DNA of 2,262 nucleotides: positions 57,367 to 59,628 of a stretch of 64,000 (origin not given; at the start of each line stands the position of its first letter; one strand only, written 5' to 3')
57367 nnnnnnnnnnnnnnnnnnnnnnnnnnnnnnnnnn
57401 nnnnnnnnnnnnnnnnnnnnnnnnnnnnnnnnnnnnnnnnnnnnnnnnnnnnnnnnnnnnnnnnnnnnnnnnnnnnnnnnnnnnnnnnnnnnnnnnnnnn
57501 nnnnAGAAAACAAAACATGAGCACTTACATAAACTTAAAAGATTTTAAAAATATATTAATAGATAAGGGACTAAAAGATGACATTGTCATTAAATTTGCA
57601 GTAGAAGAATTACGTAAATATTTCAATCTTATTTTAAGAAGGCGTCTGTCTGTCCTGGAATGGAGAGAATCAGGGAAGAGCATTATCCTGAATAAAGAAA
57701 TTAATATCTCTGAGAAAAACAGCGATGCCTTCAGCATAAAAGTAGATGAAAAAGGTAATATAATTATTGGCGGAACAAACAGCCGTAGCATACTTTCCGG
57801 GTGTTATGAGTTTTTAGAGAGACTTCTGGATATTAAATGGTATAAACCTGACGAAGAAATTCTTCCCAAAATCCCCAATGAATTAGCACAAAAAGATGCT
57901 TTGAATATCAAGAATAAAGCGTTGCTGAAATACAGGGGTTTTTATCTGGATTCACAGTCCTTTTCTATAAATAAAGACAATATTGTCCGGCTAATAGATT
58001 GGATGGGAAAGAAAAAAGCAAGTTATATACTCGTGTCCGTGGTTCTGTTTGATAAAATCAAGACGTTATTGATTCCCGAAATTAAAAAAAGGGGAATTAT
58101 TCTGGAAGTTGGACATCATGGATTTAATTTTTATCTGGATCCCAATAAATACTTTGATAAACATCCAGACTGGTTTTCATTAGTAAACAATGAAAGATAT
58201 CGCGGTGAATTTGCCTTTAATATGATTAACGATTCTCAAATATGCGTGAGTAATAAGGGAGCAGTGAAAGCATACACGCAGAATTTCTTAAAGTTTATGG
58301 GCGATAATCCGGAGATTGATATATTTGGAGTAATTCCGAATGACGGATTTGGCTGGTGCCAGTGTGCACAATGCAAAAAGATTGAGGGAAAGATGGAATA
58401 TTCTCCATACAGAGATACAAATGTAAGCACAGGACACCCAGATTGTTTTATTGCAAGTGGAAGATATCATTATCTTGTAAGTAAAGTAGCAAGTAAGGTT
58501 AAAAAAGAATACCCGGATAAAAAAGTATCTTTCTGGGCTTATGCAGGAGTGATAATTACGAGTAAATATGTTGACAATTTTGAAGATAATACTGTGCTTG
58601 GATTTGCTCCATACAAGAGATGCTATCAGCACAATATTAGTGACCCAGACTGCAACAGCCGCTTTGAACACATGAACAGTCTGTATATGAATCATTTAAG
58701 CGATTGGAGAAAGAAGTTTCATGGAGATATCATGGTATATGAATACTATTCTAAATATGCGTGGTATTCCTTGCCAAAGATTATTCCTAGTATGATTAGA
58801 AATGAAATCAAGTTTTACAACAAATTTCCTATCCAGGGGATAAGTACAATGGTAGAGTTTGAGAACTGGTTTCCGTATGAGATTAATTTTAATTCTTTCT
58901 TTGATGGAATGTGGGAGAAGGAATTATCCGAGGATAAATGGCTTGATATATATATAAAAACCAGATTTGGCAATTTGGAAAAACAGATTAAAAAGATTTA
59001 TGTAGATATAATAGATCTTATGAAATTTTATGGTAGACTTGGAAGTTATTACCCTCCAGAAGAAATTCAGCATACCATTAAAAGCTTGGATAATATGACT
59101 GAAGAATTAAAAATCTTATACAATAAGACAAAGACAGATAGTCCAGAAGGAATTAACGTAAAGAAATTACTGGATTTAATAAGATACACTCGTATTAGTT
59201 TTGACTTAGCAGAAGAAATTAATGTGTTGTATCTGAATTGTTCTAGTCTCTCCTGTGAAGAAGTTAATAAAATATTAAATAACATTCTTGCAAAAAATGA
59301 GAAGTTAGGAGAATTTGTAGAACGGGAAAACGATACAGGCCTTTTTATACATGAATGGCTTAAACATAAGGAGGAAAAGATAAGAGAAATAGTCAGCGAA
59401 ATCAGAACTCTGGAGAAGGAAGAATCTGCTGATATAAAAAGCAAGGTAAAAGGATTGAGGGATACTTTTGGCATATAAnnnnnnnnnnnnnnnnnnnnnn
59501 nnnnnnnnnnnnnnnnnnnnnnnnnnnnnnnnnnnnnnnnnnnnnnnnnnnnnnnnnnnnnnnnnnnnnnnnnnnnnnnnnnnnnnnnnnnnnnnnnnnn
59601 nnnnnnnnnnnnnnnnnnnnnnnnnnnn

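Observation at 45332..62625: Kinase-less, transketolase-dependent catabolic island resembling the sulfo-TK sulfoquinovose pathway, with non-canonical entry enzymes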

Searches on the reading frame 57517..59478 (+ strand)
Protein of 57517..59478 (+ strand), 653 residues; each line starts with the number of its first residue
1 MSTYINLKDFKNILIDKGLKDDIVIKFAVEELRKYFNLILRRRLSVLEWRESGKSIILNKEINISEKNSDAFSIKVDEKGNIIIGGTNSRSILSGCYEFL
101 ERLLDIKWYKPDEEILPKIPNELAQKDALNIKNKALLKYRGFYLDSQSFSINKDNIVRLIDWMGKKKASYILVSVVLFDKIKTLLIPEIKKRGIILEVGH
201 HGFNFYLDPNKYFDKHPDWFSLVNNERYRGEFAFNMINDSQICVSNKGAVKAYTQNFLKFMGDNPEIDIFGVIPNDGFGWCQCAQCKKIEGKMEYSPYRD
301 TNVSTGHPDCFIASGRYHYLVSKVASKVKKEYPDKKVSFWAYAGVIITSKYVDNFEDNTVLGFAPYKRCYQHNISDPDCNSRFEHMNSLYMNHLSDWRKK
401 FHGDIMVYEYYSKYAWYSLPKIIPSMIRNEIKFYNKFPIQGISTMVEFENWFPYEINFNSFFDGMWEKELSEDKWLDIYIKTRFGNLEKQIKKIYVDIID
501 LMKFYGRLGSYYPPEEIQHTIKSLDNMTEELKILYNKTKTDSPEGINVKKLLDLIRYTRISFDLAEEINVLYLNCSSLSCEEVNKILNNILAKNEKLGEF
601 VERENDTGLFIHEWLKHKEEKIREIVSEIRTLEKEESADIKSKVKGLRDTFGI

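Call 4: search_protein_families(library=pfam, proteins=[window:57517-59478:+])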
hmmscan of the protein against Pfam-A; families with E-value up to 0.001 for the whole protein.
window:57517-59478:+ (653 aa): 1 family
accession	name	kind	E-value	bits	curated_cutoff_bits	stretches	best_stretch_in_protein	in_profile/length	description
PF16126.11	DUF4838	-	1.1e-30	107.4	26.6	1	108-486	1-315/325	Domain of unknown function (DUF4838)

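Call 8: search_protein_families(library=ncbifam, proteins=[window:57517-59478:+], max_evalue=0.01)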
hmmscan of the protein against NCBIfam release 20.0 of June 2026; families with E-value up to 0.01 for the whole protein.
window:57517-59478:+ (653 aa): 0 families

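Call 24: search_solved_structures(query=window:57517-59478:+, max_evalue=0.01)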
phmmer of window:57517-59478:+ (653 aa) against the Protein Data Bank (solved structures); distinct sequences matched with E-value up to 0.01: 0.

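Call 47: find_homologous_proteins(query=window:57517-59478:+, max_evalue=0.00001)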
Query window:57517-59478:+ (653 aa): 32 proteins with E <= 0.00001 among 8000 candidates.
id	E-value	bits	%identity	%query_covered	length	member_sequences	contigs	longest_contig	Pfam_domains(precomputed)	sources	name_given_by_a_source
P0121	0.0e+0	1500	100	100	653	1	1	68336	PF16126.12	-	-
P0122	0.0e+0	1235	83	99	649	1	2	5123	PF16126.12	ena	-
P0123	3.3e-132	461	44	79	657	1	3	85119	PF16126.12,PF12971.13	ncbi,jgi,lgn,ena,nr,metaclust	ncbi:MAG: hypothetical protein A2017_21965 [Lentisphaerae bacterium GWF2_44_16]|nr:MAG: hypothetical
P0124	3.5e-127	444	42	81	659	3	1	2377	PF16126.12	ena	-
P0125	1.6e-125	439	38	86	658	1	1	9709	PF16126.12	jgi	jgi:hypothetical protein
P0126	2.8e-123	431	36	94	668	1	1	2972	PF16126.12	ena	-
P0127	1.6e-120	422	40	77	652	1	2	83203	PF16126.12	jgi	jgi:hypothetical protein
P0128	2.2e-118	415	35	94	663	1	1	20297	PF16126.12,PF12971.13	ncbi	-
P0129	4.5e-116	407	39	83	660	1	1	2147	PF16126.12,PF12971.13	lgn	-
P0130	1.3e-113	399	35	95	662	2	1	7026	PF16126.12,PF12971.13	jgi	jgi:hypothetical protein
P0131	6.6e-112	394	39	81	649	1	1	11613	PF16126.12,PF12971.13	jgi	jgi:uncharacterized protein DUF4838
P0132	3.7e-110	388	37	78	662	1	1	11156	PF16126.12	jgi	-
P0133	3.1e-105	372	38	79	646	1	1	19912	PF16126.12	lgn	-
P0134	3.1e-98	348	35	73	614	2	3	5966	PF16126.12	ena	-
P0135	5.2e-97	344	34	80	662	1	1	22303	PF16126.12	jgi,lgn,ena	-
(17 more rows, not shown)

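Call 48: find_encoding_contigs(protein=P0123, flank=10000, max_places=1)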
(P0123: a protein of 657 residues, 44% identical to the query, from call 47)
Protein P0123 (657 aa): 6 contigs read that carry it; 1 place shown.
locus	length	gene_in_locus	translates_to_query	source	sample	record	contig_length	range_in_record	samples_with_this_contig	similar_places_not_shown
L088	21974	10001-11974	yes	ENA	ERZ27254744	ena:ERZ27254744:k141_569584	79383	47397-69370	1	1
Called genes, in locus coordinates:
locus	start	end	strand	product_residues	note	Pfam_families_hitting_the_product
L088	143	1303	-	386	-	PF00480:ROK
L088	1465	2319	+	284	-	-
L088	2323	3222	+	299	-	PF01116:F_bP_aldolase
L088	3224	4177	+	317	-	PF00892:EamA, PF16913:PUNUT (weak), PF00892:EamA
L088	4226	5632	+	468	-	PF00171:Aldedh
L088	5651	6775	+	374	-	PF02222:ATP-grasp (weak), PF08442:ATP-grasp_2, PF13549:ATP-grasp_5 (faint), PF24948:Citrate_synth_N, PF00549:Ligase_CoA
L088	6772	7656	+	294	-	PF02629:CoA_binding, PF13380:CoA_binding_2 (faint), PF00549:Ligase_CoA, PF13607:Succ_CoA_lig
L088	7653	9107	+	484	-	PF00939:Na_sulph_symp, PF03600:CitMHS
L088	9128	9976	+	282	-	PF13292:DXP_synthase_N, PF00456:Transketolase_N, PF09364:XFP_N, PF00676:E1_dh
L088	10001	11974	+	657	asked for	PF12971:NAGLU_N (weak), PF16126:DUF4838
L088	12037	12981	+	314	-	PF02779:Transket_pyr, PF02780:Transketolase_C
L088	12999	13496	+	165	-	PF02502:LacAB_rpiB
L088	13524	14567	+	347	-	PF01408:GFO_IDH_MocA, PF02894:GFO_IDH_MocA_C, PF22725:GFO_IDH_MocA_C3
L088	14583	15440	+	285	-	-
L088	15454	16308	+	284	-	PF04909:Amidohydro_2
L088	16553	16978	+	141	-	PF00072:Response_reg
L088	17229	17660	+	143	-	-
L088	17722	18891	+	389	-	-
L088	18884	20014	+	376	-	-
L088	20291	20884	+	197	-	-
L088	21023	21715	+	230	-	PF02195:ParB_N (weak)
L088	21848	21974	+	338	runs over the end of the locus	PF12705:PDDEXK_1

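Call 49: find_encoding_contigs(protein=P0127, flank=10000, max_places=1)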
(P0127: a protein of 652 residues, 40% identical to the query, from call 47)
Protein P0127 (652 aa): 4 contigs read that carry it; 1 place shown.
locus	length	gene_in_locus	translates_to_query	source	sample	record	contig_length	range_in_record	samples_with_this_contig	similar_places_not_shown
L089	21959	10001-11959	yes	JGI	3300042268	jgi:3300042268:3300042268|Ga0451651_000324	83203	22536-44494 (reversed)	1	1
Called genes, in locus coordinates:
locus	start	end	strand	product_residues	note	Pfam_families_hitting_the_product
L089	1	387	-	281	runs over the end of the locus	-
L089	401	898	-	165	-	PF02502:LacAB_rpiB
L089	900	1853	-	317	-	PF02779:Transket_pyr, PF02780:Transketolase_C, PF22613:Transketolase_C_1 (faint)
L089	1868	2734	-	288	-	PF00456:Transketolase_N, PF09364:XFP_N, PF00676:E1_dh, PF13292:DXP_synthase_N (weak)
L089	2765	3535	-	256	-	PF01925:TauE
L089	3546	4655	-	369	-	PF00465:Fe-ADH, PF13685:Fe-ADH_2, PF25137:ADH_Fe_C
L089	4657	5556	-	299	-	PF00892:EamA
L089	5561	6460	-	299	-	PF01116:F_bP_aldolase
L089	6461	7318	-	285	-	-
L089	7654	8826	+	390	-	PF00480:ROK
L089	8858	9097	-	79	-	PF12833:HTH_18 (weak)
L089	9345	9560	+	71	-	-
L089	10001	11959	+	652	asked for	PF16126:DUF4838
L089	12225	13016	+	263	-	PF02585:PIG-L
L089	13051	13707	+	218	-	-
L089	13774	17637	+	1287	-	PF02837:Glyco_hydro_2_N, PF22666:Glyco_hydro_2_N2 (weak), PF00703:Glyco_hydro_2, PF02836:Glyco_hydro_2_C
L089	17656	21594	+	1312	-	PF02837:Glyco_hydro_2_N, PF22666:Glyco_hydro_2_N2, PF00703:Glyco_hydro_2, PF02836:Glyco_hydro_2_C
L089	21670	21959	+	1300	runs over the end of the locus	PF02837:Glyco_hydro_2_N (faint), PF22666:Glyco_hydro_2_N2 (faint), PF00703:Glyco_hydro_2, PF02836:Glyco_hydro_2_C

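Call 67: search_protein_families(library=pfam, proteins=[L089:13051-13707:+], max_evalue=0.01)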
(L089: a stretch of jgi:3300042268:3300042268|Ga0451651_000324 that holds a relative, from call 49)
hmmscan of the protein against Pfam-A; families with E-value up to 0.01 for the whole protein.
L089:13051-13707:+ (218 aa): 2 families
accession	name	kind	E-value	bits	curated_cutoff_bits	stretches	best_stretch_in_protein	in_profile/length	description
PF07963.17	N_methyl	-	0.00039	20.3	21.2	1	11-31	7-27/27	Prokaryotic N-terminal methylation motif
PF07596.16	SBP_bac_10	-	0.00048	20.7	23.3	1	36-67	2-33/268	Protein of unknown function (DUF1559)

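Call 68: find_encoding_contigs(protein=P0135, flank=10000, max_places=1)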
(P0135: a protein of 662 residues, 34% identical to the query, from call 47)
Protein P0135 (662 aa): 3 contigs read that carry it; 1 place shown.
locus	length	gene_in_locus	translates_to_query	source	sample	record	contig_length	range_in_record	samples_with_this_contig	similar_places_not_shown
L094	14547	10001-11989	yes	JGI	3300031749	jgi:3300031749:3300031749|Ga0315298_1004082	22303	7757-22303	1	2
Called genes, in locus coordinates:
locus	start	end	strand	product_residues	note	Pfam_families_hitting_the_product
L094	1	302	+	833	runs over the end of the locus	PF13320:GH123_cat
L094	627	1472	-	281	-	PF00892:EamA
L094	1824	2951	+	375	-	PF00392:GntR, PF13377:Peripla_BP_3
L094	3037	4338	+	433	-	PF07596:SBP_bac_10 (weak)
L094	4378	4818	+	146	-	-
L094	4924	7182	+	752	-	PF22680:Glyco_hydro_123_N_2 (faint)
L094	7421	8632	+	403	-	PF04734:Ceramidase_alk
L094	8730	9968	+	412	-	PF01041:DegT_DnrJ_EryC1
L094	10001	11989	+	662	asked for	PF16126:DUF4838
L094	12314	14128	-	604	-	PF16126:DUF4838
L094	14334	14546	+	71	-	?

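Call 69: find_encoding_contigs(protein=P0128, flank=10000, max_places=1)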
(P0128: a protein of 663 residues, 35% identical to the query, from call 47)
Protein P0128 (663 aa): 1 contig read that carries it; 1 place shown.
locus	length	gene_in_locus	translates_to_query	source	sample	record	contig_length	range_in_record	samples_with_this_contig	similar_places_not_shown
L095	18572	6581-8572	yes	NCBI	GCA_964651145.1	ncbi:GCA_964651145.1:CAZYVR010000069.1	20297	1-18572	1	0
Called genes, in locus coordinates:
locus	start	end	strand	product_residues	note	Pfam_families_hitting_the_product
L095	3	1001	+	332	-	?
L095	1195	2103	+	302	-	PF04468:PSP1, PF28472:PSP1_3rd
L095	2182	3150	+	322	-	PF13489:Methyltransf_23, PF13649:Methyltransf_25, PF13847:Methyltransf_31, PF08241:Methyltransf_11, PF08242:Methyltransf_12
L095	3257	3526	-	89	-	PF00076:RRM_1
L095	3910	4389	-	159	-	-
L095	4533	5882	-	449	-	PF00202:Aminotran_3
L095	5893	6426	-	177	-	-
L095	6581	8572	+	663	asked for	PF12971:NAGLU_N (faint), PF16126:DUF4838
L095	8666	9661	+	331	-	PF00356:LacI, PF13377:Peripla_BP_3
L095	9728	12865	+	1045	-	-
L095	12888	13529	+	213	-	PF07963:N_methyl (weak)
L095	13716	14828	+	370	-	PF00392:GntR, PF00532:Peripla_BP_1, PF13377:Peripla_BP_3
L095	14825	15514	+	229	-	-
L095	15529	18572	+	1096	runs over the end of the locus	-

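Call 71: search_protein_families(library=ncbifam, proteins=[L089:3546-4655:-], max_evalue=1e-10)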
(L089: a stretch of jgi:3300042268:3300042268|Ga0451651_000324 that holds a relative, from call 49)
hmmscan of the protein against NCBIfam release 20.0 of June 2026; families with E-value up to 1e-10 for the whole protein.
L089:3546-4655:- (369 aa): 14 families
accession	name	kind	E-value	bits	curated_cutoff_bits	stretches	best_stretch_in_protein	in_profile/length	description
NF041833.1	Fe_ADH_ErcA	equivalog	2.8e-70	237.3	550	1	9-366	10-380/382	alcohol dehydrogenase-like regulatory protein ErcA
TIGR03405.1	Phn_Fe-ADH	equivalog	1.6e-68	231.1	423.7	1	5-345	2-345/355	iron-containing alcohol dehydrogenase PsrA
TIGR02638.1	lactal_redase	equivalog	7.6e-64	215.9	523.15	1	10-364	10-379/379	lactaldehyde reductase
NF053866.1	CholDhdGbsBBac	equivalog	1.1e-62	211.9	550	1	3-366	11-389/392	choline dehydrogenase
NF010378.0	PRK13805.1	equivalog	1.7e-59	201.6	951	1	4-295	459-765/872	bifunctional acetaldehyde-CoA/alcohol dehydrogenase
NF058672.1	4HyButDHCUPNE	equivalog_domain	4.9e-59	200.4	500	1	9-365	9-375/378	4-hydroxybutyrate dehydrogenase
NF007911.0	PRK10624.1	equivalog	1.5e-57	195.3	537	1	12-366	13-380/382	lactaldehyde reductase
NF050025.1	SulfAcetaldRedSarD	equivalog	3.8e-51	174.1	700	1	9-286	10-291/385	sulfoacetaldehyde reductase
NF007363.0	PRK09860.1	equivalog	6.9e-50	170.3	581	1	13-303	15-309/383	L-threonine dehydrogenase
NF011998.0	PRK15454.1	equivalog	2.6e-45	154.9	556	1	62-365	88-392/395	ethanolamine utilization ethanol dehydrogenase EutG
TIGR04266.1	NDMA_methanol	equivalog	3.2e-26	92.1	625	1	56-303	70-320/420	NDMA-dependent methanol dehydrogenase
NF041822.1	daptide_DH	equivalog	1.1e-21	77.1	300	1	33-224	5-203/363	daptide-type RiPP biosynthesis dehydogenase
NF011717.0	PRK15138.1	equivalog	1.6e-20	73.5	645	1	6-244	8-251/387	alcohol dehydrogenase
NF006941.0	PRK09423.1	subfamily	6e-12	45.1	336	0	15-102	16-106/367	glycerol dehydrogenase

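Call 92: predict_structure(alignment_id=A2)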
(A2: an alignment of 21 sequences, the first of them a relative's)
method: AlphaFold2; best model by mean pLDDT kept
length: 653 residues; sequences in the alignment: 21
mean_pLDDT: 87.8   pTM: 0.90
mean pLDDT of the five models: 87.8, 87.0, 86.6, 86.4, 85.9
residues with pLDDT >= 90: 370; 70-90: 238; 50-70: 38; < 50: 7
segments of 3 or more residues with pLDDT < 50: 304-306
pLDDT, mean of each block of 10 residues (from residue 1): 84 90 97 95 83 85 66 92 94 96 91 88 87 94 86 95 96 92 97 94 86 95 89 80 96 96 96 85 93 77 54 92 96 95 89 93 83 84 83 93 93 60 85 93 90 89 87 87 92 90 67 79 94 92 91 90 88 87 93 92 87 84 90 77 81 56
secondary structure, 60 per line:
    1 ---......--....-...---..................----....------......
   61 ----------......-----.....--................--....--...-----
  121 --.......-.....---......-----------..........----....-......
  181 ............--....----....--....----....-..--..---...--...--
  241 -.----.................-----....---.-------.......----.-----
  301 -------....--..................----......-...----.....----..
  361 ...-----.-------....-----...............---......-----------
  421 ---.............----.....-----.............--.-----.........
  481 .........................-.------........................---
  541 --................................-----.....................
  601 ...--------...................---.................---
elements in order: E4-6 E12-15 H23-40 E45-48 E55-60 E71-76 E82-86 H89-104 E107-110 E113-115 E123-125 H126-129 E131-135 E139-144 H156-165 E170-173 H175-192 E195-198 H203-206 H209-212 E231-233 E236-238 H247-263 E269-272 H284-290 H314-331 E336-341 H350-354 E359-363 H377-380 H386-400 E404-409 H424-436 E441-445 H451-463 H472-505 H514-537 H543-574 H580-603 H612-630 H634-650

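Call 94: fold_search(model_id=the predicted structure, library=pdb)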
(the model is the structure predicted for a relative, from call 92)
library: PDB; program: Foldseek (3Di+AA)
matches with E <= 10: 859; with E <= 0.001: 138
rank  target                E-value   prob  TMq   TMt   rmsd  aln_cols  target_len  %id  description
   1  7pxq                  1.9e-14  1.00  0.53  0.44   8.5       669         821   11  GH115 alpha-1,2-glucuronidase D303A (released 2022-01-19)
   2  4c91_A                5.0e-14  1.00  0.52  0.43   8.4       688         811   12  Evidence that GH115 alpha-glucuronidase activity is dependent on conformational flexibility (released 2013-11-13)
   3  4c90_B                7.1e-14  1.00  0.55  0.46   8.1       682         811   12  Evidence that GH115 alpha-glucuronidase activity is dependent on conformational flexibility (released 2013-11-13)
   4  4c90_A                7.1e-14  1.00  0.54  0.45   8.2       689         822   12  Evidence that GH115 alpha-glucuronidase activity is dependent on conformational flexibility (released 2013-11-13)
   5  6pv4_A                9.1e-14  1.00  0.46  0.50  10.0       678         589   12  Structure of CpGH84A (released 2019-09-11)
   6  7pug_A                1.1e-13  1.00  0.53  0.43   8.3       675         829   10  GH115 alpha-1,2-glucuronidase in complex with xylopentaose (released 2022-01-19)
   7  5by3                  1.3e-13  1.00  0.56  0.49   7.3       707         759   13  A novel family GH115 4-O-Methyl-alpha-glucuronidase, BtGH115A, with specificity for decorated arabinogalactans (released 2015-07-22)
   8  4c91_B                2.3e-13  1.00  0.52  0.44   8.6       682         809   12  Evidence that GH115 alpha-glucuronidase activity is dependent on conformational flexibility (released 2013-11-13)
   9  6pv4_B                2.7e-13  1.00  0.46  0.49  10.8       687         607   12  Structure of CpGH84A (released 2019-09-11)
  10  4zmh_A                2.9e-13  1.00  0.57  0.41   8.1       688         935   12  Crystal structure of a five-domain GH115 alpha-Glucuronidase from the Marine Bacterium Saccharophagus degradans 2-40T (released 2016-05-04)
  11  6pv4_C                3.0e-13  1.00  0.45  0.47  11.4       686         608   12  Structure of CpGH84A (released 2019-09-11)
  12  6pv4_D                3.7e-13  1.00  0.46  0.49  10.9       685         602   12  Structure of CpGH84A (released 2019-09-11)
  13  5bxr_A                7.0e-13  1.00  0.44  0.45   7.6       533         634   12  LNBase in complex with LNB-NHAcDNJ (released 2015-09-09)
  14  6hzg                  8.1e-13  1.00  0.45  0.43  10.8       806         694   10  BP0997, GH138 enzyme targeting pectin rhamnogalacturonan II (released 2019-03-20)
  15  4h04_A                1.3e-12  1.00  0.44  0.46   7.3       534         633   13  Lacto-N-biosidase from Bifidobacterium bifidum (released 2013-03-20)
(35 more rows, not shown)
